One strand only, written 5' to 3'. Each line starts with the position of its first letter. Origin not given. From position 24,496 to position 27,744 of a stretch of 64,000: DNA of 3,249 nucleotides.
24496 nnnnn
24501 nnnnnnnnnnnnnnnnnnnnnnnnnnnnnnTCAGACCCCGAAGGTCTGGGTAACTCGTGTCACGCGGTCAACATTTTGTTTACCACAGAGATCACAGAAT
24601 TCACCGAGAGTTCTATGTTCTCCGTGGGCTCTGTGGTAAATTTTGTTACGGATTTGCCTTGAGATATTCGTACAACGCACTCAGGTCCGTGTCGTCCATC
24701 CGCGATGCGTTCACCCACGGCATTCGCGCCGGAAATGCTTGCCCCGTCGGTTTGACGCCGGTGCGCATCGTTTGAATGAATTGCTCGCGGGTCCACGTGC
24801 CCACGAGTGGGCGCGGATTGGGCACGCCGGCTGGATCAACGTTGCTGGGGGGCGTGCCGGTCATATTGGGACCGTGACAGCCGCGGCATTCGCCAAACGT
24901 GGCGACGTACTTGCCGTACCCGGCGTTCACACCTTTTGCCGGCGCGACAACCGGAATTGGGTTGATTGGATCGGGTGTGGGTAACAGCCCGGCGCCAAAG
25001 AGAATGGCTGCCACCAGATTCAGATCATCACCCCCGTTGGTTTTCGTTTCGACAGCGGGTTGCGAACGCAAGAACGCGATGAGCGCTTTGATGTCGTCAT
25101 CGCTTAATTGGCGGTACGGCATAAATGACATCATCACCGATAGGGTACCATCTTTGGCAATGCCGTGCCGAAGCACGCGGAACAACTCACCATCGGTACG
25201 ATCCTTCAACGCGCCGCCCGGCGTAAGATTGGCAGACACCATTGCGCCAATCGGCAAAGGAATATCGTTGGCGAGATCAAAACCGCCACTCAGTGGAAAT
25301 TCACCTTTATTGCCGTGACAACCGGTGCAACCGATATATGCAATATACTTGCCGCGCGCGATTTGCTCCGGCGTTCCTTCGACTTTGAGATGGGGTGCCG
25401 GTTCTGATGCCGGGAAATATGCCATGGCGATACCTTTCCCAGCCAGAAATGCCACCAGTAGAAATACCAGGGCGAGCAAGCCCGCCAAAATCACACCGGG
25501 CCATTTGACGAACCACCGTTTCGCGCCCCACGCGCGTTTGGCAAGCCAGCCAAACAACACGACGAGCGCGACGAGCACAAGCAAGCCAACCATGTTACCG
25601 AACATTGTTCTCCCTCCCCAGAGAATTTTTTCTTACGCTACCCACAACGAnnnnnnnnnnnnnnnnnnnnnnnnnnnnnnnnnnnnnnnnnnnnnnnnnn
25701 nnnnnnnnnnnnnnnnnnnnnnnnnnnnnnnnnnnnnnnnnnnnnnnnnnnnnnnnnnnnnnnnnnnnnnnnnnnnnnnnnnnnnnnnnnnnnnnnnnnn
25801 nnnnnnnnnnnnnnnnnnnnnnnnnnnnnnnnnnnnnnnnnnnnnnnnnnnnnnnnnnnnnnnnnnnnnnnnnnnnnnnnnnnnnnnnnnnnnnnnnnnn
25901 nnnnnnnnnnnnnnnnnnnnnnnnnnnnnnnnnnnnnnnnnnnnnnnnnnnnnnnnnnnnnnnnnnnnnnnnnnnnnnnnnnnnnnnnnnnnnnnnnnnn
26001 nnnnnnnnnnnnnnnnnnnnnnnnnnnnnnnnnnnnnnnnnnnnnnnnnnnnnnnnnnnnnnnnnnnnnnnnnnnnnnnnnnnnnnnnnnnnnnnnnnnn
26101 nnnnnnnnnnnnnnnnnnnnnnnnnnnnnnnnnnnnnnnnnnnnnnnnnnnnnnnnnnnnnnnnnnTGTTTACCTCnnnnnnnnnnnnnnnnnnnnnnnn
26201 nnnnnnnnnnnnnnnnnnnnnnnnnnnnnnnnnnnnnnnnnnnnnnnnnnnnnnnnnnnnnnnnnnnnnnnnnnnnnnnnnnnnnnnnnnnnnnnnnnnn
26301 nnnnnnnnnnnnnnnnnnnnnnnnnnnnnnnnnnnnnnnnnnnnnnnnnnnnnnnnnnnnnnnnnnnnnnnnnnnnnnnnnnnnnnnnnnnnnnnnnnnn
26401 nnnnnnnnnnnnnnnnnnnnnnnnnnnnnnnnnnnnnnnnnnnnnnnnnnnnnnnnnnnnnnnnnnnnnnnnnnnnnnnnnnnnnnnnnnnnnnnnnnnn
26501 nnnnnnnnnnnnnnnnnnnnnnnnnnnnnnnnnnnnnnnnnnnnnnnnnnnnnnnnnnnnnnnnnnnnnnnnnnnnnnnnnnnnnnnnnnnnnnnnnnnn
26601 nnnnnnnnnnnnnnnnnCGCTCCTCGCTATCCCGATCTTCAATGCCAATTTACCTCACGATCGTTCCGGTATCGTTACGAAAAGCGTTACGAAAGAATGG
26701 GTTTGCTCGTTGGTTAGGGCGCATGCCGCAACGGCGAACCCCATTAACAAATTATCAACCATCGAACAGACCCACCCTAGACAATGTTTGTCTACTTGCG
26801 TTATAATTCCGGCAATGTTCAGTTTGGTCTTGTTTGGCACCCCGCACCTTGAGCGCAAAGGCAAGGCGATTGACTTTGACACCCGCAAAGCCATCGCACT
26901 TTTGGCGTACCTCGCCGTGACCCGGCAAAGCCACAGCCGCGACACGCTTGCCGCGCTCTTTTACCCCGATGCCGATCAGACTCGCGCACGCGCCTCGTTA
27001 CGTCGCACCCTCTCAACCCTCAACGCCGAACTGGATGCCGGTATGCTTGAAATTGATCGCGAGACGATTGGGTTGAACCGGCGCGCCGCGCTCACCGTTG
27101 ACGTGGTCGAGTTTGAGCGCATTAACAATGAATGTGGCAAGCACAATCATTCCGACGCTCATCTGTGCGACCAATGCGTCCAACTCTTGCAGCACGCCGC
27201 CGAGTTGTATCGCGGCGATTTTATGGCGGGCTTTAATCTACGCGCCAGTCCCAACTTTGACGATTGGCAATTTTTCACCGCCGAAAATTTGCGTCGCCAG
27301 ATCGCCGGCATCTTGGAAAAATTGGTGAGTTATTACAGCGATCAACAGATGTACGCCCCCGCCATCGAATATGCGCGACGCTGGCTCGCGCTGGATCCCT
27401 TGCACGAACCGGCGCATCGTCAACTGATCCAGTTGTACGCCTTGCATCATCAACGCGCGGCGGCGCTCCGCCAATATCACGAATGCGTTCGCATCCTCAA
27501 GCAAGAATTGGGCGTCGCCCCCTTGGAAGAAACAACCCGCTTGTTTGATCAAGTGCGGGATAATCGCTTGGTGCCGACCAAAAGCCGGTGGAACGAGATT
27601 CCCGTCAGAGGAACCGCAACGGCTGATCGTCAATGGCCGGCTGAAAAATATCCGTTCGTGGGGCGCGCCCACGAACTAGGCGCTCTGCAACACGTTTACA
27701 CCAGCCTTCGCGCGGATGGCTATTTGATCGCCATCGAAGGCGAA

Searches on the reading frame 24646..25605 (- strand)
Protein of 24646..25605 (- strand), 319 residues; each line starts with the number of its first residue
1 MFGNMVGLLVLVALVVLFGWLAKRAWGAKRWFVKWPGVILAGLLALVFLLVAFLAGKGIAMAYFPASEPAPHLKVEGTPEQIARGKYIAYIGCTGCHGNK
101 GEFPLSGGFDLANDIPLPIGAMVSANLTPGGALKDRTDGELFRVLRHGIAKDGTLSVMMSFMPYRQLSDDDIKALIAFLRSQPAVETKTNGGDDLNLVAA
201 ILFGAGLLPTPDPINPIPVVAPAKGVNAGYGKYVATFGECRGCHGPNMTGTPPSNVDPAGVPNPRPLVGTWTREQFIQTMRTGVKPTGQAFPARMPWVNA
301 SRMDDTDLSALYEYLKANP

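Call 8: search_protein_families(library=pfam, proteins=[window:24646-25605:-])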
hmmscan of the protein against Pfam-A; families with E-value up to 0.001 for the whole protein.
window:24646-25605:- (319 aa): 2 families
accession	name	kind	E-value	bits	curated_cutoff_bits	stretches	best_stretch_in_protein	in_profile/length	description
PF00034.26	Cytochrom_C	-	5.7e-16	60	21.3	2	82-181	1-88/90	Cytochrome c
PF13442.11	Cytochrome_CBB3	-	4.3e-15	56.2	27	2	81-179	2-68/68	Cytochrome C oxidase, cbb3-type, subunit III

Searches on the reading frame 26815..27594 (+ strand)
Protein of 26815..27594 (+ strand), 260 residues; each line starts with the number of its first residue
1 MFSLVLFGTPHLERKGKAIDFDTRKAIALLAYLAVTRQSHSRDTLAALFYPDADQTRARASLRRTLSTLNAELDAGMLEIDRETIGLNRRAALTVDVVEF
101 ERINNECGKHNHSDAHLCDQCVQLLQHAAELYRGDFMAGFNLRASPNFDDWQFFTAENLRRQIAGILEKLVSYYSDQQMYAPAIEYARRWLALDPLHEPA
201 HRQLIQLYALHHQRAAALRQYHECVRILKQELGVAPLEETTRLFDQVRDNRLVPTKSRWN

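Call 33: search_solved_structures(query=window:26815-27594:+, max_evalue=10, show_alignments=2)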
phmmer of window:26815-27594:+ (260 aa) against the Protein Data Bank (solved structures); distinct sequences matched with E-value up to 10: 44.
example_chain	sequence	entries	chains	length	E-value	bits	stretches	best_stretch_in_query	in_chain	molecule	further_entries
8hvr_I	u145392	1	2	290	1.5e-05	27.8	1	14-238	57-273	Regulatory protein AfsR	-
7obi_A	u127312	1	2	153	1.9e-05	27.5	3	166-225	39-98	CTPR-rv4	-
8k60_I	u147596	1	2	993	0.00015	24.6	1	14-238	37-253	Regulatory protein AfsR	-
8jke_I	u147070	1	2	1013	0.00015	24.5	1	14-238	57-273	Regulatory protein AfsR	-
9gzg_A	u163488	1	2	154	0.0031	20.2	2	166-225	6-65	Engineered CTPR protein with glutamic acids for conductivity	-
6vfj_B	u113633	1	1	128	0.17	14.5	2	173-226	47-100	I53_dn5B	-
1na0_A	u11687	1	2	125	0.36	13.5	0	173-223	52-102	designed protein CTPR3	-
3jaj_SP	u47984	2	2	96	0.36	13.5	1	186-254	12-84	Ribosomal protein uS19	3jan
7vf3_B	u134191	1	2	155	0.44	13.2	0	41-108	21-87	Uteroglobin,PB1m7 peptide,Uteroglobin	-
9q2t_PP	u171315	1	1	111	0.51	13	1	187-254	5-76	Small ribosomal subunit protein uS19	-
2fez_A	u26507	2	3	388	0.53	12.9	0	194-243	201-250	Probable regulatory protein embR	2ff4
3jag_PP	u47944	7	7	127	0.55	12.9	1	186-254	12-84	uS19 | ribosomal protein uS19 | 40S ribosomal protein S15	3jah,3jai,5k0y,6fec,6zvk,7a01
9q2m_PP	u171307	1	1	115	0.56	12.8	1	187-254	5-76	Small ribosomal subunit protein uS19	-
9y42_PP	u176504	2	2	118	0.62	12.7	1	187-254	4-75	40S ribosomal protein S15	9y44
11kh_HH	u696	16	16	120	0.63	12.7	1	187-254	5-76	40S ribosomal protein S15 | uS19 | uS17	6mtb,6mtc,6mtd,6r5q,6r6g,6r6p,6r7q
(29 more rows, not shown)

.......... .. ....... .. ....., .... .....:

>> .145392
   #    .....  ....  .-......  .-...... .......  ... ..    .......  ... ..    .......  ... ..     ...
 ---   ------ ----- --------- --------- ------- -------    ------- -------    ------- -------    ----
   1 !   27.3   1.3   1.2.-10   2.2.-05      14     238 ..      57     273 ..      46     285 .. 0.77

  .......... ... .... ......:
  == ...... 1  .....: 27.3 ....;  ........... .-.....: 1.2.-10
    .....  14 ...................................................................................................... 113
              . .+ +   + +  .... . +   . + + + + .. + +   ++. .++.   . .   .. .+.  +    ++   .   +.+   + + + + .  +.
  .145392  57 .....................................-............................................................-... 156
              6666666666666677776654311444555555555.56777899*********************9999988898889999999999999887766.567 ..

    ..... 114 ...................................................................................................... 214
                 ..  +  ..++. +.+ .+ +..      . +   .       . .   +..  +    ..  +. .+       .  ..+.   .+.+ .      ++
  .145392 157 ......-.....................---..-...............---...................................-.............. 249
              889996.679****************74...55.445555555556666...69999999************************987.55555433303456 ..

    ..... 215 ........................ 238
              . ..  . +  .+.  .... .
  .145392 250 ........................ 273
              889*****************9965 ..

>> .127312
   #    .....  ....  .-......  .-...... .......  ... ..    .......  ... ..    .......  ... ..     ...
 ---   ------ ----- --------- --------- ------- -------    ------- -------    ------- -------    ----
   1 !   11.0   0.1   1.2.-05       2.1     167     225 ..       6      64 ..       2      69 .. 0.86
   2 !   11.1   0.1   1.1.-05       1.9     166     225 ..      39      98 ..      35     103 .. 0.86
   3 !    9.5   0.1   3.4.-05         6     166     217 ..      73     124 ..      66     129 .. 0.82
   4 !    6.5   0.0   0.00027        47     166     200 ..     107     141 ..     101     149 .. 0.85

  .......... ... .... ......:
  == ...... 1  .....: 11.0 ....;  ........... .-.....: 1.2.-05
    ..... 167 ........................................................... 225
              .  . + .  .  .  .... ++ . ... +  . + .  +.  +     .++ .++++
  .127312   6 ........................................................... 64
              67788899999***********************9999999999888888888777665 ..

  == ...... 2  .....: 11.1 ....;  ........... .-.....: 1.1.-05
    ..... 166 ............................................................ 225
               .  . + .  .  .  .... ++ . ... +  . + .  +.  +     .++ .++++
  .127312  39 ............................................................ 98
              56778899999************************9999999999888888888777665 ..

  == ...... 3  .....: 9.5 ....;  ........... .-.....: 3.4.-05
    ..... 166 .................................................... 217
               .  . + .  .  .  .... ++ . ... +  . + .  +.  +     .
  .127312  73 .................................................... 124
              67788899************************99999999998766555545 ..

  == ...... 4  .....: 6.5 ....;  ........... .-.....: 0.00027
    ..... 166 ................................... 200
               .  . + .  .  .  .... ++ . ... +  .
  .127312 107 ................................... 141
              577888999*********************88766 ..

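Call 47: find_related_loci(query=A3, collection=metagenome_contigs, flank=7000)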
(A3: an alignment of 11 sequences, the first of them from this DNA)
Query A3 (239 aa) in metagenome_contigs; peptide patterns used: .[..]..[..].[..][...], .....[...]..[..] (x = any residue, [..] = any of these).
600 stretches matched a pattern (row limit reached: there are more); 533 encode a relative of the query (tblastn E <= 1e-3); the best 80 are kept; 80 distinct loci.
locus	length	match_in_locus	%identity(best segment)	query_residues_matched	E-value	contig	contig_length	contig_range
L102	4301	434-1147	62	2-239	1e-95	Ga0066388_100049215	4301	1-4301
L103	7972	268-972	61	4-239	9e-91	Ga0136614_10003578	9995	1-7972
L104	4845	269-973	61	4-239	8e-91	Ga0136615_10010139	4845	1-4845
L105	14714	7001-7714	59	2-239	9e-91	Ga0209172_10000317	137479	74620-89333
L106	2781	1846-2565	59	2-239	2e-92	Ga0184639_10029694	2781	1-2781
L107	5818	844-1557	58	2-239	2e-89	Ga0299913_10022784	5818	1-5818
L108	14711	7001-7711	59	2-239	5e-89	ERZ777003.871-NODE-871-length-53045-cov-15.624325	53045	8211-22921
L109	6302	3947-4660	58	2-239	2e-88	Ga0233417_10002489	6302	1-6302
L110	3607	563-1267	60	4-238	2e-88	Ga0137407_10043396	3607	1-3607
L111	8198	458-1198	57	2-239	2e-87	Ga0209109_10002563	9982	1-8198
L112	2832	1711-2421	59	8-239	8e-89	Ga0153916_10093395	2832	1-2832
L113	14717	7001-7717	58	1-239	6e-87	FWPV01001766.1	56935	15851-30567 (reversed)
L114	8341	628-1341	58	2-239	2e-86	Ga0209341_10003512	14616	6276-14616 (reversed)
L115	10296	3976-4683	58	2-237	1e-86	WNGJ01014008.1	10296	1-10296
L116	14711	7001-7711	58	2-238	1e-86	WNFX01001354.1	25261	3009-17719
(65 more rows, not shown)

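Call 60: predict_structure(alignment_id=A3)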
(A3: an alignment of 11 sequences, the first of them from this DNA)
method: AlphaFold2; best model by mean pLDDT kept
length: 239 residues; sequences in the alignment: 11
mean_pLDDT: 90.3   pTM: 0.84
mean pLDDT of the five models: 90.3, 89.7, 78.5, 77.6, 75.1
residues with pLDDT >= 90: 165; 70-90: 68; 50-70: 5; < 50: 1
segments of 3 or more residues with pLDDT < 50: none
pLDDT, mean of each block of 10 residues (from residue 1): 92 88 87 94 95 93 91 83 89 91 88 82 94 90 91 94 95 96 97 91 96 96 88 63
secondary structure, 60 per line:
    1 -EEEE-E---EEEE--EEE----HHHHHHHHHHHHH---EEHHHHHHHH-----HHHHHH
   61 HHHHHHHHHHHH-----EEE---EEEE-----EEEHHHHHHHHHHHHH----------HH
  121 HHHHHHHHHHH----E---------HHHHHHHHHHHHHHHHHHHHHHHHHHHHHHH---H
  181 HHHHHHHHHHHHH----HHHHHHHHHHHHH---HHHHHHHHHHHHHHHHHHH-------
elements in order: E2-5 E11-14 E17-19 H24-36 H42-49 H55-72 E78-80 E84-87 E93-95 H96-108 H119-131 H146-176 H180-193 H198-210 H214-232

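Call 63: fold_search(model_id=the predicted structure, library=pdb)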
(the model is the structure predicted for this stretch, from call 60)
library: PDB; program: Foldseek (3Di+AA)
matches with E <= 10: 1282; with E <= 0.001: 6
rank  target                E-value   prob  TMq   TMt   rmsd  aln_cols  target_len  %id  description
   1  8k60_J                8.8e-12  1.00  0.71  0.69   4.1       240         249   22  Cryo-EM structure of Streptomyces coelicolor transcription initiation complex with the global transcription factor Afs (released 2024-07-31)
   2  8k60_I                4.3e-11  1.00  0.74  0.71   3.8       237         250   22  Cryo-EM structure of Streptomyces coelicolor transcription initiation complex with the global transcription factor Afs (released 2024-07-31)
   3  8hvr_I                1.6e-10  1.00  0.73  0.69   4.0       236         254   23  Cryo-EM structure of AfsR-dependent transcription activation complex with afsS promoter (released 2023-12-27)
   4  2fez                  1.9e-07  1.00  0.70  0.48   4.3       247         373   21  Mycobacterium tuberculosis EmbR (released 2006-01-24)
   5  2ff4_B                4.2e-07  1.00  0.72  0.49   4.2       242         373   21  Mycobacterium tuberculosis EmbR in complex with low affinity phosphopeptide (released 2006-01-24)
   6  2ff4_A                4.2e-07  1.00  0.70  0.47   4.5       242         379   21  Mycobacterium tuberculosis EmbR in complex with low affinity phosphopeptide (released 2006-01-24)
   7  7obi_B                1.9e-03  1.00  0.25  0.44  12.7       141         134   22  Consensus tetratricopeptide repeat protein type RV4 (released 2022-02-23)
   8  3vtx_B                4.2e-03  0.99  0.26  0.33  13.7       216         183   12  Crystal structure of MamA protein (released 2012-10-31)
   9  3asf_B                5.1e-03  0.99  0.25  0.35  13.5       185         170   14  MamA MSR-1 C2 (released 2011-07-20)
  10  9gzg_A                7.0e-03  1.00  0.26  0.39  12.9       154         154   21  Crystal structure of CTPR4E4 mutant (released 2025-10-15)
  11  8chy                  7.0e-03  0.99  0.26  0.23  12.9       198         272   16  Crystal structure of an 8-repeat consensus TPR superhelix with Zinc. (released 2024-02-21)
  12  3ash_A                7.3e-03  0.99  0.26  0.35  13.7       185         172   13  MamA D159K mutant 1 (released 2011-07-20)
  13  3asf_A                7.7e-03  0.99  0.26  0.36  13.8       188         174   13  MamA MSR-1 C2 (released 2011-07-20)
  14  7obi_A                9.0e-03  1.00  0.26  0.44  12.6       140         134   22  Consensus tetratricopeptide repeat protein type RV4 (released 2022-02-23)
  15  3asg_A                1.1e-02  1.00  0.26  0.34  14.9       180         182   11  MamA D159K mutant 2 (released 2011-07-20)
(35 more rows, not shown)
